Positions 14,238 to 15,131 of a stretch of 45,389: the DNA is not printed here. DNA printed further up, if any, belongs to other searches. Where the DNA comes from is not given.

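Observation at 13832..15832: Unrecognisable cargo genes inserted in an immR-immA-int type lysogeny operon: candidate prophage-borne defence/exclusion cassette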

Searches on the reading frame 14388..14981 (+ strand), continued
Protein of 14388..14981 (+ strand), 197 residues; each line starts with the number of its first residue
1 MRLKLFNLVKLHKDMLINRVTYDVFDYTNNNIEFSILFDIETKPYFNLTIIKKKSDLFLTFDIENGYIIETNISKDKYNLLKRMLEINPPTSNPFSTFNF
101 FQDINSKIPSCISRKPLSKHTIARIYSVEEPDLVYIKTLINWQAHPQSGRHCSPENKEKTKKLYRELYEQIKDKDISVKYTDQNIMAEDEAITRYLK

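Call 80: get_annotated_region(hit=H10, flank=5000)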
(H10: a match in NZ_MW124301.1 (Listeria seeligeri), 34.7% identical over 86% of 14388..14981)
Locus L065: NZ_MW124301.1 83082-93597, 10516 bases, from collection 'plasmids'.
description: Listeria seeligeri strain Sr12 plasmid pLIS4, complete sequence
organism: Listeria seeligeri (NCBI taxid 1640)
taxonomy: Bacteria; Bacillota; Bacilli; Bacillales; Listeriaceae; Listeria; Listeria seeligeri
host: -; source: -; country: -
typing (MOB-suite, as given by PLSDB): mobilizable; relaxase MOBP
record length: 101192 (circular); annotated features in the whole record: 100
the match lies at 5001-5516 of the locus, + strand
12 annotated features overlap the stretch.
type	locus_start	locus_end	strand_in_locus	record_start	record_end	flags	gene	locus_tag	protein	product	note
CDS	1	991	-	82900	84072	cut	-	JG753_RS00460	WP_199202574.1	hypothetical protein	-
CDS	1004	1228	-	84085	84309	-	-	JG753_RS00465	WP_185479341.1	hypothetical protein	-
CDS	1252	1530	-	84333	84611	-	-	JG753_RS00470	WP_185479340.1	hypothetical protein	-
CDS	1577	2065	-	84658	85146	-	-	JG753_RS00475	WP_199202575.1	hypothetical protein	-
CDS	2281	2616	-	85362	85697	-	-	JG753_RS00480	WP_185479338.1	hypothetical protein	-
CDS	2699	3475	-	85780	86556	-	-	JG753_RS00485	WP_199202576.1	hypothetical protein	-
CDS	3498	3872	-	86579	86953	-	-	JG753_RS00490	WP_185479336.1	hypothetical protein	-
CDS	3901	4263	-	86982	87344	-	-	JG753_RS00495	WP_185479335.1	hypothetical protein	-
CDS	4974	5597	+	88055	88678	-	-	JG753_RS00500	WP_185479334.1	DUF6037 family protein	-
CDS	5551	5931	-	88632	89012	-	-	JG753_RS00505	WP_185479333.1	hypothetical protein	-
CDS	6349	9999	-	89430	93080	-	-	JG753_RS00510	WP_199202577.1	SpaA isopeptide-forming pilin-related protein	-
CDS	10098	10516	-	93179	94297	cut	-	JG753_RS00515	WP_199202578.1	toxin Cry1Ac domain D-VI-related protein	-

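Call 81: search_protein_families(library=pfam, proteins=[L045:4639-4926:+, L045:4899-5402:+, L045:5426-5914:+, L045:6041-6430:+, L048:4337-5191:+, L048:816-2075:-, L048:6596-7006:+, L048:6991-7449:+, L048:9613-10686:+, L048:10821-12200:+], max_evalue=0.001)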
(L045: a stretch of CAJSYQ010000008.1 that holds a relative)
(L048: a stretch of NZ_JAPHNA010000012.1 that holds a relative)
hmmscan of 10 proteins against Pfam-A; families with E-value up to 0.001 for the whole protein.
L045:4639-4926:+ (95 aa): 0 families

L045:4899-5402:+ (167 aa): 1 family
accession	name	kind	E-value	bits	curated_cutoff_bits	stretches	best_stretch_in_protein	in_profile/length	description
PF07275.16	ArdA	-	6.5e-19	69.5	27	1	23-164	15-154/155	Antirestriction protein (ArdA)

L045:5426-5914:+ (162 aa): 1 family
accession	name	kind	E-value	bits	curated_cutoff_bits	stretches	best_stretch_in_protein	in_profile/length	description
PF07275.16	ArdA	-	1.3e-43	149.8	27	1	3-159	1-155/155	Antirestriction protein (ArdA)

L045:6041-6430:+ (129 aa): 1 family
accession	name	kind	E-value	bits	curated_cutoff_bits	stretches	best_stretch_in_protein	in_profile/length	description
PF12648.12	TcpE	-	8.4e-37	126.1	29.9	1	6-105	1-98/100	TcpE family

L048:4337-5191:+ (284 aa): 1 family
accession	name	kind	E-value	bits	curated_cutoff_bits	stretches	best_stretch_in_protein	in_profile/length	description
PF20613.4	HipA_2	-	9.6e-06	25.5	27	1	6-179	1-157/240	HipA-like kinase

L048:816-2075:- (419 aa): 0 families

L048:6596-7006:+ (136 aa): 0 families

L048:6991-7449:+ (152 aa): 2 families
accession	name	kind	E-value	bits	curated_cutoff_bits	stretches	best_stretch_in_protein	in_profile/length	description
PF08937.16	ThsB_TIR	-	1.1e-24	87.1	21.2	1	9-103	1-99/100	Thoeris protein ThsB, TIR-like domain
PF13676.11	TIR_2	-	0.00021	22.2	28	1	47-89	35-77/122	TIR domain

L048:9613-10686:+ (357 aa): 3 families
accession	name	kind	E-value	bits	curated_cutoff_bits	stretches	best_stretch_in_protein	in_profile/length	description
PF13784.11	Fic_N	-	5.2e-27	94.1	26.7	1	22-101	2-82/82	Fic/DOC family N-terminal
PF02661.23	Fic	-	2.3e-19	70.5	24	1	109-209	2-93/93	Fic/DOC family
PF21248.3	SoFic-like_C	-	6.2e-18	65.2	27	1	274-348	1-76/76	Protein adenylyltransferase SoFic-like, C-terminal domain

L048:10821-12200:+ (459 aa): 6 families
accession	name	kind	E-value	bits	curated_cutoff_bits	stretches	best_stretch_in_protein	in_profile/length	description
PF02384.22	N6_Mtase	-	4.7e-70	236.8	20.4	1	105-412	3-294/311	N-6 DNA Methylase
PF07669.17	Eco57I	-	1.5e-10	41.9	25.3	1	227-326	71-165/171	Eco57I restriction-modification methylase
PF12161.14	HsdM_N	-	2.1e-09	38.5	24.5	1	1-94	12-134/135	HsdM N-terminal domain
PF01170.24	UPF0020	-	9.4e-08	32.4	22.3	1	140-246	20-137/197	RMKL-like, methyltransferase domain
PF20473.4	MmeI_Mtase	-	9.8e-05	22.1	27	1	148-174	19-45/259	MmeI, DNA-methyltransferase domain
PF13847.12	Methyltransf_31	-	0.00086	19.4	27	0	147-298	2-113/145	Methyltransferase domain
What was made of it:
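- a Tn916-like ICE, directly upstream of two ArdA anti-restriction genes (call 81); B lies directly upstream of two ArdA genes in a Tn916-like ICE (L045, call 81).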
